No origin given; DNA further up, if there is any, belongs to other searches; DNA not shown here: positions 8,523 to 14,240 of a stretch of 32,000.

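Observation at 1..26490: Island of TPR-scaffolded sulfotransferases and glycosyltransferases: candidate uncharacterised glycan or protein modification system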

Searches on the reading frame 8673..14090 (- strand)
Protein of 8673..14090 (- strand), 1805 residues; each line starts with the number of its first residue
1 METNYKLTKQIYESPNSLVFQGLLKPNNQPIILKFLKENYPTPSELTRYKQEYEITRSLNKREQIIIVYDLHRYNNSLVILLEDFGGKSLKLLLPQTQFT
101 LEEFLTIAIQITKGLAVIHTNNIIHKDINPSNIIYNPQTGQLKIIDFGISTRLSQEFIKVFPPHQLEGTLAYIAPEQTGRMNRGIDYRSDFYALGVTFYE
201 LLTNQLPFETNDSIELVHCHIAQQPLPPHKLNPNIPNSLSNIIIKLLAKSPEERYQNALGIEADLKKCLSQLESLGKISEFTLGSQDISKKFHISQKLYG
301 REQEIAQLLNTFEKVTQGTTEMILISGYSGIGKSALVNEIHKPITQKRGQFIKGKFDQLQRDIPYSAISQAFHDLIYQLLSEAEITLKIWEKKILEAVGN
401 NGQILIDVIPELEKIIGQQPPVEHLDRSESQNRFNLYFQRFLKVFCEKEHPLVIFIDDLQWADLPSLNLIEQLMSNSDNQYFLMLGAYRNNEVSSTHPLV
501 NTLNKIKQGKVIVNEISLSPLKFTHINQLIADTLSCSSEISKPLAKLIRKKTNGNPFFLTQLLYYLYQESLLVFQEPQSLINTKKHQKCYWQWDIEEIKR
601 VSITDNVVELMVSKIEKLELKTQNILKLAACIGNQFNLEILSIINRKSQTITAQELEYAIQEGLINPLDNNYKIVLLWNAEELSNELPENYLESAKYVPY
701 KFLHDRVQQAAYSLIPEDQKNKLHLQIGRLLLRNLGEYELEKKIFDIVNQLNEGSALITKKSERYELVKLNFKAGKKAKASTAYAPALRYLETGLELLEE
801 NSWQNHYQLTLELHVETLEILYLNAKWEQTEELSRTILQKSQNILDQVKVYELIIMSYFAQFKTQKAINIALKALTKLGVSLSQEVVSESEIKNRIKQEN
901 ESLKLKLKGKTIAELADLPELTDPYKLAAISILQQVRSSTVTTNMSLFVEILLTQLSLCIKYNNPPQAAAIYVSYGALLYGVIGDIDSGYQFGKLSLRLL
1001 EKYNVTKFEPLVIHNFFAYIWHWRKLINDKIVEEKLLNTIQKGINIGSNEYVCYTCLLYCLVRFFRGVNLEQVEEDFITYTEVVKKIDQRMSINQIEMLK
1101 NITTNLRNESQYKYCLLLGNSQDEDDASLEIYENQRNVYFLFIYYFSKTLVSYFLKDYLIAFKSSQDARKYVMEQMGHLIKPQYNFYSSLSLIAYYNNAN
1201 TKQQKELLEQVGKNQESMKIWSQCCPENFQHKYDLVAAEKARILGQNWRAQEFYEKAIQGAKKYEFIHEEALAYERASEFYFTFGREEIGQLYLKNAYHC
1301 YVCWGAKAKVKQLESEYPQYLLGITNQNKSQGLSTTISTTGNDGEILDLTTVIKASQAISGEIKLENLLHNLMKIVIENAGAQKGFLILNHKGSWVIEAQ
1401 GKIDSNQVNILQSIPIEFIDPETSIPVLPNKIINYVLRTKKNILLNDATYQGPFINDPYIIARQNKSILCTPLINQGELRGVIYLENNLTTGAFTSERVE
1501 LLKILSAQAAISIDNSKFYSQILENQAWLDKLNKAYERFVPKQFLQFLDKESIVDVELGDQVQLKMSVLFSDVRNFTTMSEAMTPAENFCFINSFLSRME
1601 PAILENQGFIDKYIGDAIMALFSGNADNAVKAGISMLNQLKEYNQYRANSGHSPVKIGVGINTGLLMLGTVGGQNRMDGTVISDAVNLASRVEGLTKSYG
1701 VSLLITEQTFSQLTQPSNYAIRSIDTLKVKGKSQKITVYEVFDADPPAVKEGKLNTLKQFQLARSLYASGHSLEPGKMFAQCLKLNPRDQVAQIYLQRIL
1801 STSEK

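Call 6: search_protein_families(library=pfam, proteins=[window:8673-14090:-], max_evalue=0.01)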
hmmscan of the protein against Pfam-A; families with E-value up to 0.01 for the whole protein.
window:8673-14090:- (1805 aa): 17 families
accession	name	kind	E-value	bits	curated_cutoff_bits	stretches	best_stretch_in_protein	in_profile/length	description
PF13191.12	AAA_16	-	1.5e-41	143.1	32.6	1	297-483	1-165/167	AAA ATPase domain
PF00069.31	Pkinase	-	4e-40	138.3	31.7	1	16-255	12-252/263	Protein kinase domain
PF07714.23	PK_Tyr_Ser-Thr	-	4e-23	82.5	23.1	1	8-255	4-249/258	Protein tyrosine and serine/threonine kinase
PF00211.25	Guanylate_cyc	-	3.2e-18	66.4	21.9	1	1565-1737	8-178/183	Adenylate and Guanylate cyclase catalytic domain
PF01590.32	GAF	-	8.7e-14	52.6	22.4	1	1365-1513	2-133/133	GAF domain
PF13185.12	GAF_2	-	3.5e-10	40.7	28.6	1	1365-1514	4-136/136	GAF domain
PF13492.12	GAF_3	-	1e-05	26.4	27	1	1465-1515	80-129/129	GAF domain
PF03109.22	ABC1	-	2.3e-05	24.1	22.9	1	76-159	141-223/244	ABC1 atypical kinase-like domain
PF25201.1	nSTAND6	-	6.4e-05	23.5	27.7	1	298-353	1-51/148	Novel STAND NTPase 6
PF07693.20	KAP_NTPase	-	9.7e-05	22.2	20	1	302-459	2-160/293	KAP family P-loop domain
PF01637.24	ATPase_2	-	0.0001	22.6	33.2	1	300-468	3-126/225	ATPase domain predominantly from Archaea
PF00158.32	Sigma54_activat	-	0.00027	21.1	20.2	1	299-355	2-57/168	Sigma-54 interaction domain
PF14531.12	Kinase-like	-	0.00086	19.1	25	1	105-254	148-289/289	Kinase-like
PF20703.3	nSTAND1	-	0.00095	19.3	27.1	1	297-338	15-51/379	Novel STAND NTPase 1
PF00931.28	NB-ARC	-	0.0053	16.5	23.5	0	302-351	2-49/248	NB-ARC domain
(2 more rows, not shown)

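Call 15: search_protein_families(library=ncbifam, proteins=[window:8673-14090:-], max_evalue=0.001)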
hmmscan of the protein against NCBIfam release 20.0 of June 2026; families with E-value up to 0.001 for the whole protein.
window:8673-14090:- (1805 aa): 18 families
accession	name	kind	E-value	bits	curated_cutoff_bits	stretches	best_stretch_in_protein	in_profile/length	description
NF033483.0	PknB_PASTA_kin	equivalog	9.2e-52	176.8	450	1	5-272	9-272/563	Stk1 family PASTA domain-containing Ser/Thr kinase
NF047741.1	antiphage_MADS6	equivalog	1.9e-34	119.2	460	1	45-271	238-463/612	methylation-associated defense system protein kinase MAD6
TIGR03903.1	TOMM_kin_cyc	equivalog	1e-33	116.4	705.75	2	297-807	482-930/1267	TOMM system kinase/cyclase fusion protein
NF052427.1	StpK7MSMEG_1200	equivalog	1.7e-25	89.5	900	1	47-271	52-271/601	serine/threonine protein kinase StpK7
NF009651.0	PRK13184.1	equivalog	1e-16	60.1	839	1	100-269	111-291/932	serine/threonine-protein kinase PknD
NF038150.1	lanthi_synth_IV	equivalog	1.1e-16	60.4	650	1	4-271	190-459/851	class IV lanthionine synthetase LanL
NF033442.0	BREX_PglW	equivalog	1.1e-10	39.9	990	1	47-273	553-774/1391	BREX system serine/threonine kinase PglW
TIGR03724.2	arch_bud32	equivalog_domain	7.3e-10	38.7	125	1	47-153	38-134/193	KEOPS complex kinase/ATPase Bud32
NF041408.1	XopAU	subfamily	1.5e-09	38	450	1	50-149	265-375/498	XopAU family type III secretion system effector serine/threonine kinase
NF053615.1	SerThrKinAfsKStmc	equivalog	3e-09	36.1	1300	1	107-225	117-230/809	protein serine/threonine kinase AfsK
NF038151.1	lanthi_synth_III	equivalog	3e-08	32.5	575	1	102-203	336-424/833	class III lanthionine synthetase LanKC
TIGR01817.1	nifA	equivalog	3.2e-08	32.8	528.85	0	1349-1522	4-165/534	nif-specific transcriptional activator NifA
NF007174.0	PRK09605.1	equivalog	3.7e-06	25.7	447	1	47-151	381-474/535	bifunctional N(6)-L-threonylcarbamoyladenine synthase/serine/threonine protein kinase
NF011460.0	PRK14879.1-1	equivalog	4.1e-06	26.1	199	1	76-154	84-161/232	Kae1-associated kinase Bud32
NF011464.0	PRK14879.1-7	equivalog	6.6e-06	26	246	1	68-150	73-149/221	Kae1-associated kinase Bud32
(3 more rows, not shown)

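Call 78: search_protein_families(library=padloc, proteins=[window:8673-14090:-], max_evalue=0.001)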
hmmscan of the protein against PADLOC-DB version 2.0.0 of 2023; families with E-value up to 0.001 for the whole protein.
window:8673-14090:- (1805 aa): 37 families (the best 25 are shown)
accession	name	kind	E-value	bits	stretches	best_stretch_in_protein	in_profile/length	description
PDLC04042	PD-T4-6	-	2.9e-51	172.8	1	3-274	9-278/292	-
PDLC04060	PD-T4-6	-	7.6e-51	171.5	1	4-274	9-275/486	-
PDLC04047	PD-T4-6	-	7.8e-51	171.1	1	3-280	10-284/327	-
PDLC04138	mad6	-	6.1e-47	158.9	1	3-276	51-321/659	mads_6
PDLC04057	PD-T4-6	-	2.8e-45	153.1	1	5-277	10-279/443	-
PDLC04061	PD-T4-6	-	4.4e-44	149.9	1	31-298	44-314/510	-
PDLC04053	PD-T4-6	-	8.6e-43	145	1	3-273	9-276/311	-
PDLC04054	PD-T4-6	-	2.2e-38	130.6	1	5-262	12-267/347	-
PDLC04043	PD-T4-6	-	1.7e-37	127.6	1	4-270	16-279/452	-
PDLC04052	PD-T4-6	-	2.5e-37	127.2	1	43-268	50-276/496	-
PDLC04040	PD-T4-6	-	1.2e-36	124.5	1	80-269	80-266/547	-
PDLC04048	PD-T4-6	-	1.1e-35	121.7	1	4-271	11-275/354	-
PDLC04039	PD-T4-6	-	5.9e-34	115.8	1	19-271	30-278/458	-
PDLC04041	PD-T4-6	-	8.2e-33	112.3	1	5-263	30-288/443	-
PDLC01088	C3a189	-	3e-32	110.1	1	28-254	22-248/840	kinase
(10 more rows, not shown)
